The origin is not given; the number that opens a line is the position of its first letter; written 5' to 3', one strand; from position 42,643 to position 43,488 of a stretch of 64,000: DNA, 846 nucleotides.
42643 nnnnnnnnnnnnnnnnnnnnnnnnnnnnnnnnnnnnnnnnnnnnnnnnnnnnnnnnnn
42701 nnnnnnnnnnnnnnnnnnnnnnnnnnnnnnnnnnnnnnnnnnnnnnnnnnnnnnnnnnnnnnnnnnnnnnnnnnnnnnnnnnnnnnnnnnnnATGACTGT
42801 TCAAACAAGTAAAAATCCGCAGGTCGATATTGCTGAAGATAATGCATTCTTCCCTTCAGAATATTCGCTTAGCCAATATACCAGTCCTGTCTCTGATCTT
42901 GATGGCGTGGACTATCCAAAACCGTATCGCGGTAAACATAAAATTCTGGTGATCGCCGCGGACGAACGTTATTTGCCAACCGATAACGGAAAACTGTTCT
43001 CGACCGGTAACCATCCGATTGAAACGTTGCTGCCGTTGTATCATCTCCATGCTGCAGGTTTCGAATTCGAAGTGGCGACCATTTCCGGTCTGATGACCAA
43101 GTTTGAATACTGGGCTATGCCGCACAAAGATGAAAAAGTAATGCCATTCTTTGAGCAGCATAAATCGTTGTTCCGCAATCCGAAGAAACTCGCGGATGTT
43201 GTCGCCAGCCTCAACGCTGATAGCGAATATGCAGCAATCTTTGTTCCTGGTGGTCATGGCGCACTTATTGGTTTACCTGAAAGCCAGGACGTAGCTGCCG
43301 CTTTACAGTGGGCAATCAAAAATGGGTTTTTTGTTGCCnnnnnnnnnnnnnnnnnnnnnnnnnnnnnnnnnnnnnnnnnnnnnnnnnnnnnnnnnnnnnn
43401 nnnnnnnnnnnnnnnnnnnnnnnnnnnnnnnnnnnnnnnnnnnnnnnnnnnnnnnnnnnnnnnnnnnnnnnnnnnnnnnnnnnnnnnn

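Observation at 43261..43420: Prophage left junction falls inside hchA (Hsp31), truncating it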

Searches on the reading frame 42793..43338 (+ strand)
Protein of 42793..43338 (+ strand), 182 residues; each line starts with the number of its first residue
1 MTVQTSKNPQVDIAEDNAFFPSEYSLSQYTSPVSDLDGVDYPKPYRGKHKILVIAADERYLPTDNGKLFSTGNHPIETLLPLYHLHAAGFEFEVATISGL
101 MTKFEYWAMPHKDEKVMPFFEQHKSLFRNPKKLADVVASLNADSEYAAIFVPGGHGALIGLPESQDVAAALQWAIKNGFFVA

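Call 11: find_encoding_contigs(protein=window:42793-43338:+, flank=10000, max_places=10)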
Protein seq(182 aa) (182 aa): 24 contigs read that carry it; 3 places shown.
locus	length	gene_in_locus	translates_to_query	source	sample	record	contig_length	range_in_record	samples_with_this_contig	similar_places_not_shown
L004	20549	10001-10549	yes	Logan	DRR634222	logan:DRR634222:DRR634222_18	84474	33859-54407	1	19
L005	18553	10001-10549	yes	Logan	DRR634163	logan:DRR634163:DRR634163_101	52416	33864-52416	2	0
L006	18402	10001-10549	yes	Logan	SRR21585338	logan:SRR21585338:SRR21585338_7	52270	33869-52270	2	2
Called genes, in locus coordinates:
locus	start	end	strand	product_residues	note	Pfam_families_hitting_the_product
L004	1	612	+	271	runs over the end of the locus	PF05116:S6PP (faint), PF08282:Hydrolase_3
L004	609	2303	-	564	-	PF17151:CHASE7, PF00990:GGDEF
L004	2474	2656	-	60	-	PF09926:DUF2158 (weak)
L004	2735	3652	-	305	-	PF05661:DUF808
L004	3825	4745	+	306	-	PF00892:EamA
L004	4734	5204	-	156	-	PF03852:Vsr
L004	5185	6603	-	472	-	PF18284:DNA_meth_N, PF00145:DNA_methylase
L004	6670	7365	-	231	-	PF01966:HD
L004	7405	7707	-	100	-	PF28000:DrpB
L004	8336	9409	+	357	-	PF13609:Porin_4, PF00267:Porin_1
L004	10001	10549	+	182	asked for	-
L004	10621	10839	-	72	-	PF04606:Ogr_Delta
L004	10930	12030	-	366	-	PF05954:Phage_GPD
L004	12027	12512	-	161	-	PF06995:Phage_P2_GpU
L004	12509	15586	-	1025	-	PF10145:PhageMin_Tail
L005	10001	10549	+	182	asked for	-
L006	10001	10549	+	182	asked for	-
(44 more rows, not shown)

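Call 68: search_protein_families(library=pfam, proteins=[window:42793-43338:+], max_evalue=0.01)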
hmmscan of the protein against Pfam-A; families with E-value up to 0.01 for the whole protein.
window:42793-43338:+ (182 aa): 0 families
